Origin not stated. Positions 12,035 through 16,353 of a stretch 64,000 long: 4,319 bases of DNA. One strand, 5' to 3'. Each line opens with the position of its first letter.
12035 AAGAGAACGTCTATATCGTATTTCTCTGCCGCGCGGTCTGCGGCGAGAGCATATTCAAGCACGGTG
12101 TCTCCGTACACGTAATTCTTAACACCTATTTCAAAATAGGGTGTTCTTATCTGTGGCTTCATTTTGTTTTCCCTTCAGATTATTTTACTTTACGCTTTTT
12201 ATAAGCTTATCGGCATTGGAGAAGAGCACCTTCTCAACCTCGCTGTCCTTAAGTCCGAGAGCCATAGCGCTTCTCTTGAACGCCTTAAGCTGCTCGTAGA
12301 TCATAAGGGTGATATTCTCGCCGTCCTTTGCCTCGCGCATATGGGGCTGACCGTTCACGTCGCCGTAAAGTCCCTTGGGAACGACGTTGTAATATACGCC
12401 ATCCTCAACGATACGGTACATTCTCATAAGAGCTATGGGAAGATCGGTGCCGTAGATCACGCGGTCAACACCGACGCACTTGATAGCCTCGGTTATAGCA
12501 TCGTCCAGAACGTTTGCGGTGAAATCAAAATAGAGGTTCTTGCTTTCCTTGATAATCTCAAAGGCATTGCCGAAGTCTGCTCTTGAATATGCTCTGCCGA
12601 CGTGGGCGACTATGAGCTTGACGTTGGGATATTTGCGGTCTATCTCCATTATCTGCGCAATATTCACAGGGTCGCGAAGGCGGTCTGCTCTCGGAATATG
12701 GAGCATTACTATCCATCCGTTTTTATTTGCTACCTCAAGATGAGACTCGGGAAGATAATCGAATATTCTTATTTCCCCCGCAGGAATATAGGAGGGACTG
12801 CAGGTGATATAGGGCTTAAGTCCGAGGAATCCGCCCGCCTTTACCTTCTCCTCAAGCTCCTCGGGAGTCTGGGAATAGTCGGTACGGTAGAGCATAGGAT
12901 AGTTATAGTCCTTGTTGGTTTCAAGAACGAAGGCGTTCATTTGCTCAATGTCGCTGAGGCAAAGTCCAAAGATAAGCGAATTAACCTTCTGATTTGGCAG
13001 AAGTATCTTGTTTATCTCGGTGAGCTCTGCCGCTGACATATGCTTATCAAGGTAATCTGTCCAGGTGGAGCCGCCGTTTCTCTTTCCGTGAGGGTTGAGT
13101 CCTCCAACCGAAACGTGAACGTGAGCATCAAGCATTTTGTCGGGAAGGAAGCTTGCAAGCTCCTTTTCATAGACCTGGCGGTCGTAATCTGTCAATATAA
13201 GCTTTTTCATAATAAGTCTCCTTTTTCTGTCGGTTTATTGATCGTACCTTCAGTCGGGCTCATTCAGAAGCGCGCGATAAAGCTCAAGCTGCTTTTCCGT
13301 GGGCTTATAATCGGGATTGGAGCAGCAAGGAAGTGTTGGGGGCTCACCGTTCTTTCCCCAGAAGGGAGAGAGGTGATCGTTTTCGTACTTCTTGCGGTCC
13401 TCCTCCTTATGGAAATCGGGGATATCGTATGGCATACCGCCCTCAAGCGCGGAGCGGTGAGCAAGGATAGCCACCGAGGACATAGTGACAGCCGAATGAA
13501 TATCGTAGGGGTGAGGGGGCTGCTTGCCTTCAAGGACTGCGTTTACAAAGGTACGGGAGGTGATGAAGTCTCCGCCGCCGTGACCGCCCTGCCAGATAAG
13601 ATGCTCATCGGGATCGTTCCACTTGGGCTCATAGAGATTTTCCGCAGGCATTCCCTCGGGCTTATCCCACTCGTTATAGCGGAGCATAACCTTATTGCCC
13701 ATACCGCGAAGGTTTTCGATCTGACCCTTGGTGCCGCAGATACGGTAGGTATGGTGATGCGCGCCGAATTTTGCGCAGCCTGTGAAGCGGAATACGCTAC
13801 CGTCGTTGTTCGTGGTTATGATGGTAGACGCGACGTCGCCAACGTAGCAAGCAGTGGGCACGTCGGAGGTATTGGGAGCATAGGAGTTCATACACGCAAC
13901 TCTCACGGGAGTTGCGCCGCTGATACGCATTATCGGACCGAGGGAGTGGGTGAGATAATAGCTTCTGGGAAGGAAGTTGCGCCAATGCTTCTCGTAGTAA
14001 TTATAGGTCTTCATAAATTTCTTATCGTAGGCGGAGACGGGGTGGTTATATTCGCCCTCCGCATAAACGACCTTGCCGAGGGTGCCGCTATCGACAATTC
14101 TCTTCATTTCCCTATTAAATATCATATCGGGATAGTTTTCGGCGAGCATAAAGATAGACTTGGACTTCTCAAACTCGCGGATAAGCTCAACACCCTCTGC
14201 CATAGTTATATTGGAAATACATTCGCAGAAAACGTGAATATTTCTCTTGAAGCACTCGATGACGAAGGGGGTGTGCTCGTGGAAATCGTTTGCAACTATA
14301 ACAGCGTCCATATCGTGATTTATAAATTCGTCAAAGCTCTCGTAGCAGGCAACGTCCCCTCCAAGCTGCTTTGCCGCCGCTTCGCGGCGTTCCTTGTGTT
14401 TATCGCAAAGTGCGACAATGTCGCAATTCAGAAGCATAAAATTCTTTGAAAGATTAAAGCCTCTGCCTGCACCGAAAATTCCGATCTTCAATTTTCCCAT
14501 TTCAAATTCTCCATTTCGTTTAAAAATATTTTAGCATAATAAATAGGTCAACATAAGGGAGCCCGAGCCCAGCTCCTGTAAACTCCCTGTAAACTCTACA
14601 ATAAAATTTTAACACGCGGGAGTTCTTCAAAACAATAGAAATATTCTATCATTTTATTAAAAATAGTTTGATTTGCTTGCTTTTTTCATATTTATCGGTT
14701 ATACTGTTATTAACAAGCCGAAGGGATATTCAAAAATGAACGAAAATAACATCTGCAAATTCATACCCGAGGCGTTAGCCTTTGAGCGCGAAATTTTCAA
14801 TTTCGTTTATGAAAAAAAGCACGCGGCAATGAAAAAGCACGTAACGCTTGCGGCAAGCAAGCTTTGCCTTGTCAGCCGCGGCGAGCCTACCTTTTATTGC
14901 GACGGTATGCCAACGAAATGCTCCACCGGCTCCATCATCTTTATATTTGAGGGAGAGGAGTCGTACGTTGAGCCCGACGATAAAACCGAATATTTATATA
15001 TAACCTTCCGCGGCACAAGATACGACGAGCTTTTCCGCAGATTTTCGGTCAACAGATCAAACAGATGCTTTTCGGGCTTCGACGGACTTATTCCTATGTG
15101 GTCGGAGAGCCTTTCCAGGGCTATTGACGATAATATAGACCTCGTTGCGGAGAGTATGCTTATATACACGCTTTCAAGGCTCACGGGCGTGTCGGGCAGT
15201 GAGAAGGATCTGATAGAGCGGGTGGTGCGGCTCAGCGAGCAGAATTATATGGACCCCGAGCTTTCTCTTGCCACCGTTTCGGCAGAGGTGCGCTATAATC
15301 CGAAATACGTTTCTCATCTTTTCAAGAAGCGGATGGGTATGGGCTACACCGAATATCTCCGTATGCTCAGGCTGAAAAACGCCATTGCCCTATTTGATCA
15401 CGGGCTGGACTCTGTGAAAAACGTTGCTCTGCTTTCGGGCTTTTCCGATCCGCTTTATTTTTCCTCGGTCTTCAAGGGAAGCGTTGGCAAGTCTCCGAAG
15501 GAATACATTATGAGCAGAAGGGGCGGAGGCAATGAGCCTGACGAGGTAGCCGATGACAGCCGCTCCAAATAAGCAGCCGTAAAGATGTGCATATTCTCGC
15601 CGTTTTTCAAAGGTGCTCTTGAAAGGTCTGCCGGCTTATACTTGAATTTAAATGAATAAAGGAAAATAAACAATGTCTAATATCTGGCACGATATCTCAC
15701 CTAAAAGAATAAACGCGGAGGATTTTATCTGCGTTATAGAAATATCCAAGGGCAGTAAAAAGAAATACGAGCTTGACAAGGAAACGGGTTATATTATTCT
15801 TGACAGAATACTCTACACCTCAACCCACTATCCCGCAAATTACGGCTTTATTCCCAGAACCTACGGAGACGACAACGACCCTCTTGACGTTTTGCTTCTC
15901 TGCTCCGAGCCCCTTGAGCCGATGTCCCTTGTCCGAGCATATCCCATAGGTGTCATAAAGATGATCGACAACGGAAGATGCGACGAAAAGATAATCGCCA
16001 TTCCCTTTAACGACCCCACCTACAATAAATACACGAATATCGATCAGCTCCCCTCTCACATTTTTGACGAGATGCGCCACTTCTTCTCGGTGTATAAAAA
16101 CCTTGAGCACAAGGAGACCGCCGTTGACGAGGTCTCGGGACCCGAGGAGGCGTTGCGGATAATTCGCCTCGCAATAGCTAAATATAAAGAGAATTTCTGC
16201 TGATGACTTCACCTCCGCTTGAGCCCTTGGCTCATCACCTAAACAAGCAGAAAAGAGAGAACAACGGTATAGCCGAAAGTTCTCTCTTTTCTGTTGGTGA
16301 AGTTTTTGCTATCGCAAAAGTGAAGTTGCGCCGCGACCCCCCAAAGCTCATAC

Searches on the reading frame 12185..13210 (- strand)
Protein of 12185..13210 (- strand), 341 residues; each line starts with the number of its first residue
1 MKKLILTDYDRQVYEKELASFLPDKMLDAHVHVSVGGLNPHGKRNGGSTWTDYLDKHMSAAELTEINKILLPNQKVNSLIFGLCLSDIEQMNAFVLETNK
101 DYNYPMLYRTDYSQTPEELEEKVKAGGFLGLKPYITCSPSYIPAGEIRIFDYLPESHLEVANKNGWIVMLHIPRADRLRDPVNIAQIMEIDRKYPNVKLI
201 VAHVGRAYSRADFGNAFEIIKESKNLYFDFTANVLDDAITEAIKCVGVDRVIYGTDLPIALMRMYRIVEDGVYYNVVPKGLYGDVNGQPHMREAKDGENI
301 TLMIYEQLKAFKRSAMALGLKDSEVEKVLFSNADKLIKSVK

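Call 10: search_protein_families(library=pfam, proteins=[window:12185-13210:-])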
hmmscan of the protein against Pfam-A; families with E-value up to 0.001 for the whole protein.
window:12185-13210:- (341 aa): 2 families
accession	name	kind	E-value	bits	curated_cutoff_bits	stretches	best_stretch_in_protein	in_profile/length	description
PF04909.20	Amidohydro_2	-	1.3e-18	68.2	26.4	1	113-336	92-286/289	Amidohydrolase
PF01026.27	TatD_DNase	-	0.00092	19.1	27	0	155-264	112-211/253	TatD related DNase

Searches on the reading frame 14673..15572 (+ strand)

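Call 89: search_protein_families(library=pfam, proteins=[window:14673-15572:+], max_evalue=0.00001)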
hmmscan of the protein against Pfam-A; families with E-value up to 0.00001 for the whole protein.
window:14673-15572:+ (299 aa): 3 families
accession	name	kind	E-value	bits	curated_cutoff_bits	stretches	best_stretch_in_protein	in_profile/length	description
PF00165.29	HTH_AraC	-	1.4e-16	60.6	26.6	2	190-230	3-42/42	Bacterial regulatory helix-turn-helix proteins, AraC family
PF12833.13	HTH_18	-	1e-15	58.2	33.6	1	203-278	2-77/80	Helix-turn-helix domain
PF02311.25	AraC_binding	-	1.2e-06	28.7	21.1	1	62-134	24-98/135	AraC-like ligand binding domain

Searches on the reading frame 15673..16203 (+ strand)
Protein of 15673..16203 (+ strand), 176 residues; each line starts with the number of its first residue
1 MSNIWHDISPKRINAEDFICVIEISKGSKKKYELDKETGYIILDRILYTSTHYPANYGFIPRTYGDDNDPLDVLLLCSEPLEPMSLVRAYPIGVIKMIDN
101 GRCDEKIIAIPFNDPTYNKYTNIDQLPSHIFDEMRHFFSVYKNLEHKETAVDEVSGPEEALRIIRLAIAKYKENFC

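Call 89: search_protein_families(library=pfam, proteins=[window:15673-16203:+], max_evalue=0.00001)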
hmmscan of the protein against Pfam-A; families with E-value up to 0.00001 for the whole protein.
window:15673-16203:+ (176 aa): 1 family
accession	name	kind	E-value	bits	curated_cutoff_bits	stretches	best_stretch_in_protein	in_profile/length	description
PF00719.24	Pyrophosphatase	-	2.5e-60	203.2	23.5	1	20-172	1-153/153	Inorganic pyrophosphatase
